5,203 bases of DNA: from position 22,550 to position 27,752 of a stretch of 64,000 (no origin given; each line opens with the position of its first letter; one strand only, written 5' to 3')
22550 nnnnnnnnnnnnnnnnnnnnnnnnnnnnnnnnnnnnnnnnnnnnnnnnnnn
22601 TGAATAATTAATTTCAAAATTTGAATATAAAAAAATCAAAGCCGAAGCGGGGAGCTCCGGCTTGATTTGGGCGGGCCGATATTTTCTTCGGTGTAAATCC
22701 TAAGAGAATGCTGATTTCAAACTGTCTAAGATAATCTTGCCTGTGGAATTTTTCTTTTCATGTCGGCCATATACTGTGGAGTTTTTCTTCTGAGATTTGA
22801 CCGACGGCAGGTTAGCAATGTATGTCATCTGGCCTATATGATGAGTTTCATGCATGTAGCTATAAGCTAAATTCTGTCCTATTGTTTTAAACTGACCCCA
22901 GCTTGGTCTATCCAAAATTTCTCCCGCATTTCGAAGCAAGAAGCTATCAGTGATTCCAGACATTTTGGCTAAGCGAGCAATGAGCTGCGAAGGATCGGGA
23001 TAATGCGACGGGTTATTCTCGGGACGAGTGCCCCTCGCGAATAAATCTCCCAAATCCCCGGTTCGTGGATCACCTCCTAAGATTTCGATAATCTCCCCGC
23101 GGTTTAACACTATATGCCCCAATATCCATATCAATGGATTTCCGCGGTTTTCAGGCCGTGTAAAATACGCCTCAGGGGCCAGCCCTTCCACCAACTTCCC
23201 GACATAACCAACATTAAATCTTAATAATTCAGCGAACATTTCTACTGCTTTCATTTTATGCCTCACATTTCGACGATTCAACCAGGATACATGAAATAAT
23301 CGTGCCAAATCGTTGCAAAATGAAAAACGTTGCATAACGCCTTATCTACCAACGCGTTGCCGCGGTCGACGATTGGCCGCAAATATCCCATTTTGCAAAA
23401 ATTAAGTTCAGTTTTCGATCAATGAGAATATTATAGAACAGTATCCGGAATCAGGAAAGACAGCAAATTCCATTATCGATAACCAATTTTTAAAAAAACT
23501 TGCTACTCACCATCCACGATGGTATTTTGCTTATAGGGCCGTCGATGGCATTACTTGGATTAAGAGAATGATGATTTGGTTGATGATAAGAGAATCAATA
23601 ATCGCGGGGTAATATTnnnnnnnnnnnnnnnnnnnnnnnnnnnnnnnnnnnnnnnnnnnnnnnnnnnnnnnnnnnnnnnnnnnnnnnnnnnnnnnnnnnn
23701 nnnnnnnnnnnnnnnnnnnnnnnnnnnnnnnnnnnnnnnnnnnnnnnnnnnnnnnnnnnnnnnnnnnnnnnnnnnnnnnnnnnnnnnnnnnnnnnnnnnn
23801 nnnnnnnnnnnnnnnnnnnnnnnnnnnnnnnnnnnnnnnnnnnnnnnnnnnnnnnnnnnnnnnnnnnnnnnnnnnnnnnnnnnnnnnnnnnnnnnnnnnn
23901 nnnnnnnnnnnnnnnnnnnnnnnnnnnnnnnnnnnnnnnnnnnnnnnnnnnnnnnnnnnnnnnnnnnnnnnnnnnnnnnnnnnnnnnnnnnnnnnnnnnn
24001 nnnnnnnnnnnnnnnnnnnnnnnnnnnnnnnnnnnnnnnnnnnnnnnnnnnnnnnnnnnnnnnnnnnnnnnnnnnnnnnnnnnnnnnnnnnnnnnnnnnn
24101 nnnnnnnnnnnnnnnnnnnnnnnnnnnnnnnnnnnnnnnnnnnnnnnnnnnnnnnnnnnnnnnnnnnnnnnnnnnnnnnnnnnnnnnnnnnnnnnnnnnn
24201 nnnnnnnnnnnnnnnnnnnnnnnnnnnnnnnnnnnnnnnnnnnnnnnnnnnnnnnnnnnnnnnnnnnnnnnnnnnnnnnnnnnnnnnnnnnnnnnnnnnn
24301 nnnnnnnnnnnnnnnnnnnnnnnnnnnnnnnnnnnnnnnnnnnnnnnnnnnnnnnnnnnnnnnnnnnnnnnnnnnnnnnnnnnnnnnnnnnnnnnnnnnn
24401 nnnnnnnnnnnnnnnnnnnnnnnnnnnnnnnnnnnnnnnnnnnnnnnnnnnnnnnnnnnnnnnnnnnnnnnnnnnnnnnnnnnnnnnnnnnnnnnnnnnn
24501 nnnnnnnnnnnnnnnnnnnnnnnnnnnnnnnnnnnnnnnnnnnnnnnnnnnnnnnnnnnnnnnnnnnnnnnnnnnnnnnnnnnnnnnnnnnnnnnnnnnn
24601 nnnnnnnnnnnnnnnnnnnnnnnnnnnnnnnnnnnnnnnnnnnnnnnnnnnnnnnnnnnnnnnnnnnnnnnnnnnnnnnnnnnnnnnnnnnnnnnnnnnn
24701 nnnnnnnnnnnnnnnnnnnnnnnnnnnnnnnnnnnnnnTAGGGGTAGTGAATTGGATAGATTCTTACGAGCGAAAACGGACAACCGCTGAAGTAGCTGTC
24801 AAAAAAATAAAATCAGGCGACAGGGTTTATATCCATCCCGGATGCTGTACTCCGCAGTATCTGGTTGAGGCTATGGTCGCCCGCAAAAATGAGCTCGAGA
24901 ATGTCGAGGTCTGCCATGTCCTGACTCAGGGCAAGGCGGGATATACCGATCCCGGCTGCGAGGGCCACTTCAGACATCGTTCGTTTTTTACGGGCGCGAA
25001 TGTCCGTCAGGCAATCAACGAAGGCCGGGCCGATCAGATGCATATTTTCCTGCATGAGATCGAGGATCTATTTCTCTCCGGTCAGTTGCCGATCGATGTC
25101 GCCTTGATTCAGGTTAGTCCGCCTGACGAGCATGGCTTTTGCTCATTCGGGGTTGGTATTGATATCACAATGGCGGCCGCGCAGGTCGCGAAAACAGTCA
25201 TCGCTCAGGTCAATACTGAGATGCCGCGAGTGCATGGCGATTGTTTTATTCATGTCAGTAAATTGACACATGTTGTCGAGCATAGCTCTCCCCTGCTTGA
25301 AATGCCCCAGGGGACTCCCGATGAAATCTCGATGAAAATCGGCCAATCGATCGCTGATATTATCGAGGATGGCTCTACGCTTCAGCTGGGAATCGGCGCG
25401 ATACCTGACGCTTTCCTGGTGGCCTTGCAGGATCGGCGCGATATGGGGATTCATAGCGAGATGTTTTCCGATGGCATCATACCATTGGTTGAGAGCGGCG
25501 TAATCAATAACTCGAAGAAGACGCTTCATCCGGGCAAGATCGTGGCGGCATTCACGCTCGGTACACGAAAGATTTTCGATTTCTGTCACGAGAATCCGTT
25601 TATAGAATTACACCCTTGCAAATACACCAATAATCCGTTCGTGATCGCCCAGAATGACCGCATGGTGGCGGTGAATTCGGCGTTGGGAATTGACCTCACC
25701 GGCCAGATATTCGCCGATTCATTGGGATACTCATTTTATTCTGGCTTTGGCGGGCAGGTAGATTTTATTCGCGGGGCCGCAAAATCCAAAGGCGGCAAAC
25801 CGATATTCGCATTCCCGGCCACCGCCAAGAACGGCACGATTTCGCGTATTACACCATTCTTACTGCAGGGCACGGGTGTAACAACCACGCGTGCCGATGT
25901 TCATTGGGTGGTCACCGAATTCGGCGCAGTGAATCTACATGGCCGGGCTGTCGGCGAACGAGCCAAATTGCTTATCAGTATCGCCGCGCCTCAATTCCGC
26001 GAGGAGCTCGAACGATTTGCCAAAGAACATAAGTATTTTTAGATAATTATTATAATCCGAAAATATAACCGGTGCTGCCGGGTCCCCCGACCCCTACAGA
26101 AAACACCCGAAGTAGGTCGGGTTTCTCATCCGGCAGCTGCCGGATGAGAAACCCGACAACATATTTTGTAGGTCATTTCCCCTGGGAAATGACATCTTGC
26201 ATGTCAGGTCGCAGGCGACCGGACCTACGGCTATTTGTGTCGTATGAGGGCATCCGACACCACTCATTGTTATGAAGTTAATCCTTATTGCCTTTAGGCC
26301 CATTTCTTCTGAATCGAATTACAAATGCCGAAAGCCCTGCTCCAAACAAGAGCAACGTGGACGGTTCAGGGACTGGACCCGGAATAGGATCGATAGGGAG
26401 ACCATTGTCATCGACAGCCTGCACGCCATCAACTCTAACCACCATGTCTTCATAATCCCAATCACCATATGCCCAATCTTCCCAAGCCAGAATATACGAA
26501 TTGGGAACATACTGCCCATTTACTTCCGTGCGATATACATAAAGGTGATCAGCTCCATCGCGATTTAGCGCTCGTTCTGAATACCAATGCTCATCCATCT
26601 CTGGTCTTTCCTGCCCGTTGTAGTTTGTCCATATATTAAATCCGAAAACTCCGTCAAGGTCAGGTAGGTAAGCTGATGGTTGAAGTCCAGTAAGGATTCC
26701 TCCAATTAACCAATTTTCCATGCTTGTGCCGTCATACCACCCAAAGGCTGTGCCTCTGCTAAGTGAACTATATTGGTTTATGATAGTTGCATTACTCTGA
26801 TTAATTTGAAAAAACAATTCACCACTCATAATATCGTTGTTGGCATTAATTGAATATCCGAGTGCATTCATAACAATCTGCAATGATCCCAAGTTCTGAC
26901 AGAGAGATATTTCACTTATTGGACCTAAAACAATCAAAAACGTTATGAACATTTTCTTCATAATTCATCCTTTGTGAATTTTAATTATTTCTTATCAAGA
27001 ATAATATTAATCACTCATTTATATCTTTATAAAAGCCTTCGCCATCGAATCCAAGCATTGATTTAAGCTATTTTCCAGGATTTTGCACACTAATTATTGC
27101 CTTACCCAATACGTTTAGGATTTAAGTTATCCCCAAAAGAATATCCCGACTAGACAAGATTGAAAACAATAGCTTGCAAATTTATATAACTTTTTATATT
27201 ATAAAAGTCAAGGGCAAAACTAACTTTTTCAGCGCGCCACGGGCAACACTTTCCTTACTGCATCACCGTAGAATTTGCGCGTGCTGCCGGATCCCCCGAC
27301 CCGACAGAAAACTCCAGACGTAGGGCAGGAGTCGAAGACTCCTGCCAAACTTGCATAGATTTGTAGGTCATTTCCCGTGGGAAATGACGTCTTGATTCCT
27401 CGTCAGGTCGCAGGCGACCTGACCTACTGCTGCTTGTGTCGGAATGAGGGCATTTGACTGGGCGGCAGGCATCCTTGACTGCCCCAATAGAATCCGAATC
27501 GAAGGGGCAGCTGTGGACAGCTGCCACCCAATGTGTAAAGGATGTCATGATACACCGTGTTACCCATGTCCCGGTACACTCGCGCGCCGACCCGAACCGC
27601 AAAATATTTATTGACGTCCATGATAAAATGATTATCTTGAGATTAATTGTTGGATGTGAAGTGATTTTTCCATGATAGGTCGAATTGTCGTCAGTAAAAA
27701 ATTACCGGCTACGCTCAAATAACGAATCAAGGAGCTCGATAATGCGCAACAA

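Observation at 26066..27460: Family of modular palindromic intergenic elements (REP/MITE-like) built from reusable hairpin units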

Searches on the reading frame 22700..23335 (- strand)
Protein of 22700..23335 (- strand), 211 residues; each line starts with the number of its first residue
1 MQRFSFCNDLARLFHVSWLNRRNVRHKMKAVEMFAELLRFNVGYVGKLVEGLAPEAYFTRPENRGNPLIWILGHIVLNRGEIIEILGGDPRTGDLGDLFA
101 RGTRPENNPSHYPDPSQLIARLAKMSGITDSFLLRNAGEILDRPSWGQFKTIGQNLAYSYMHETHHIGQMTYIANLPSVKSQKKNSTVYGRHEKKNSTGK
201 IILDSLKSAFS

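Call 52: search_protein_families(library=pfam, proteins=[window:22700-23335:-], max_evalue=0.01)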
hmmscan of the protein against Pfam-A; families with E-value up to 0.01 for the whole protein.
window:22700-23335:- (211 aa): 2 families
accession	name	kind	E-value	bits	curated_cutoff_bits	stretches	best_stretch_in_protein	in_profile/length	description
PF12867.12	DinB_2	-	1.5e-10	42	24.8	1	47-170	11-128/128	DinB superfamily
PF05163.17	DinB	-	0.0023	18.3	23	1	45-173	19-141/165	DinB family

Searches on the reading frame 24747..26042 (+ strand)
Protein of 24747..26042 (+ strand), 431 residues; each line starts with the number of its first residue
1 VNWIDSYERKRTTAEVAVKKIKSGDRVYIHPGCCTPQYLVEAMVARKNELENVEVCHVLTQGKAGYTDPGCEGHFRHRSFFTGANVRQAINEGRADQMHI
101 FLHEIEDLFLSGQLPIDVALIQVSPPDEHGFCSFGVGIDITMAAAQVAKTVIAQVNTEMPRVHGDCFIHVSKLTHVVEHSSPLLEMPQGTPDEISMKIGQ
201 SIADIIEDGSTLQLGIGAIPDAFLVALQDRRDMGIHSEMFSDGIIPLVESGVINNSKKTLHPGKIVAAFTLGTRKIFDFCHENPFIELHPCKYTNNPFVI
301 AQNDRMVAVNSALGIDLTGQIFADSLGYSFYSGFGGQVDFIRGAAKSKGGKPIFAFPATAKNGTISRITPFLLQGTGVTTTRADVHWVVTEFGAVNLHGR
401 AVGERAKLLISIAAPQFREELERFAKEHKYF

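Call 10: search_protein_families(library=pfam, proteins=[window:24747-26042:+], max_evalue=0.01)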
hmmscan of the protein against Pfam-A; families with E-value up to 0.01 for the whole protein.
window:24747-26042:+ (431 aa): 3 families
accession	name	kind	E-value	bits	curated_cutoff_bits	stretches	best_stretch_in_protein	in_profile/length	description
PF13336.12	AcetylCoA_hyd_C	-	4.5e-60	202.5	23.7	1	272-423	1-152/154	Acetyl-CoA hydrolase/transferase C-terminal domain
PF02550.21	AcetylCoA_hydro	-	4.5e-31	108.8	24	1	6-180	4-190/198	Acetyl-CoA hydrolase/transferase N-terminal domain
PF00455.28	DeoRC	-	0.00014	22.3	31.8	0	7-47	3-42/160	DeoR C terminal sensor domain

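Call 21: find_encoding_contigs(protein=window:24747-26042:+, flank=10000, max_places=10)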
Protein window:24747-26042:+ (431 aa): no gene with exactly this product is on record in the collection.

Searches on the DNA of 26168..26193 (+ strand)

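Call 92: build_rna_model(alignment_id=A4, structure=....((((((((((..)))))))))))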
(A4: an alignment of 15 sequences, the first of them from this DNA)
Model R1 built from alignment A4 (15 sequences, 26 columns); structure: as given.
model positions 26; base pairs 10; branch points 0; effective number of sequences 15; information 1.541 bits per position. Calibrated on 0.2 Mb of random sequence (short: E-values are rough).
structure used (alignment columns):
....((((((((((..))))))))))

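Call 93: search_with_rna_model(model_id=R1, source=window, filters=off, max_evalue=10)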
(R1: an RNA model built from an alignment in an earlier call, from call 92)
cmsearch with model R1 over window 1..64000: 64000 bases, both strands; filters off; matches with E-value up to 10: 29.
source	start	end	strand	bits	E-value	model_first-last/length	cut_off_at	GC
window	27402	27427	-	47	6.6e-12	1-26/26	no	0.65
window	52676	52701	+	47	6.6e-12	1-26/26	no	0.65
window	54252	54277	+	47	6.6e-12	1-26/26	no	0.65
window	26168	26193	+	42.6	1.4e-10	1-26/26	no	0.5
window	52716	52741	-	42.6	1.4e-10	1-26/26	no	0.5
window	54292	54317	-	42.6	1.4e-10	1-26/26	no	0.5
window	26203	26228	-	41.6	2.8e-10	1-26/26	no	0.69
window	27363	27388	+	40.5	6.1e-10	1-26/26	no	0.5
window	27402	27423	+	24.2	4.8e-05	5-26/26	no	0.68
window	52680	52701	-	24.2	4.8e-05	5-26/26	no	0.68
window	54256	54277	-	24.2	4.8e-05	5-26/26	no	0.68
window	27367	27388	-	21.1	0.00044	5-26/26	no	0.5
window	26172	26193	-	19.9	0.00098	5-26/26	no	0.5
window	52716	52737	+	19.9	0.00098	5-26/26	no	0.5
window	54292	54313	+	19.9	0.00098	5-26/26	no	0.5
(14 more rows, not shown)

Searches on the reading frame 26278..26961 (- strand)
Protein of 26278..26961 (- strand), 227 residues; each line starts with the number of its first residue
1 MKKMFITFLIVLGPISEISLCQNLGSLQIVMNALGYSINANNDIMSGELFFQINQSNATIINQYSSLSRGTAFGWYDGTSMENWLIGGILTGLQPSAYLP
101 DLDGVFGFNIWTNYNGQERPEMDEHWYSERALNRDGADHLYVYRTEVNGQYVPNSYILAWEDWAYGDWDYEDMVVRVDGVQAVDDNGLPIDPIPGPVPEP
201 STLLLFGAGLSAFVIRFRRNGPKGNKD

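Call 10: search_protein_families(library=pfam, proteins=[window:26278-26961:-], max_evalue=0.01)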
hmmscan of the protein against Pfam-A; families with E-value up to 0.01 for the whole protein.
window:26278-26961:- (227 aa): 2 families
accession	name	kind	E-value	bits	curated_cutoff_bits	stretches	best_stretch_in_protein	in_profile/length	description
PF07589.16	PEP-CTERM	-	1.4e-07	31.7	20.7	1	196-219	1-24/24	PEP-CTERM motif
PF13448.11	DUF4114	-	3.4e-07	31.6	27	1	109-179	10-84/85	Domain of unknown function (DUF4114)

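Call 22: find_encoding_contigs(protein=window:26278-26961:-, flank=10000, max_places=10)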
Protein window:26278-26961:- (227 aa): 1 contig read that carries it; 1 place shown.
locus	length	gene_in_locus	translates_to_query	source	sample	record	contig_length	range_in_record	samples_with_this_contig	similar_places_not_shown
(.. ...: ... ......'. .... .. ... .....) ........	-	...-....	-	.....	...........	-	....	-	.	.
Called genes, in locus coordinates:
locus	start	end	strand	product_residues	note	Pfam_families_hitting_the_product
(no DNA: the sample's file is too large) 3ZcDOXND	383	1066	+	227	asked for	PF13448:DUF4114 (weak), PF07589:PEP_exosort_dom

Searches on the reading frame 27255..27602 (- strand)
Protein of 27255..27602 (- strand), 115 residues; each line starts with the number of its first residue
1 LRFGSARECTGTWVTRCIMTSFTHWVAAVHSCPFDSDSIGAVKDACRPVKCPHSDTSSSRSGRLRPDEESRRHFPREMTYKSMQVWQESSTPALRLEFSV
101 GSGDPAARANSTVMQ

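Call 52: search_protein_families(library=pfam, proteins=[window:27255-27602:-], max_evalue=0.01)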
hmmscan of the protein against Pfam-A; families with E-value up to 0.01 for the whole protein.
window:27255-27602:- (115 aa): 0 families
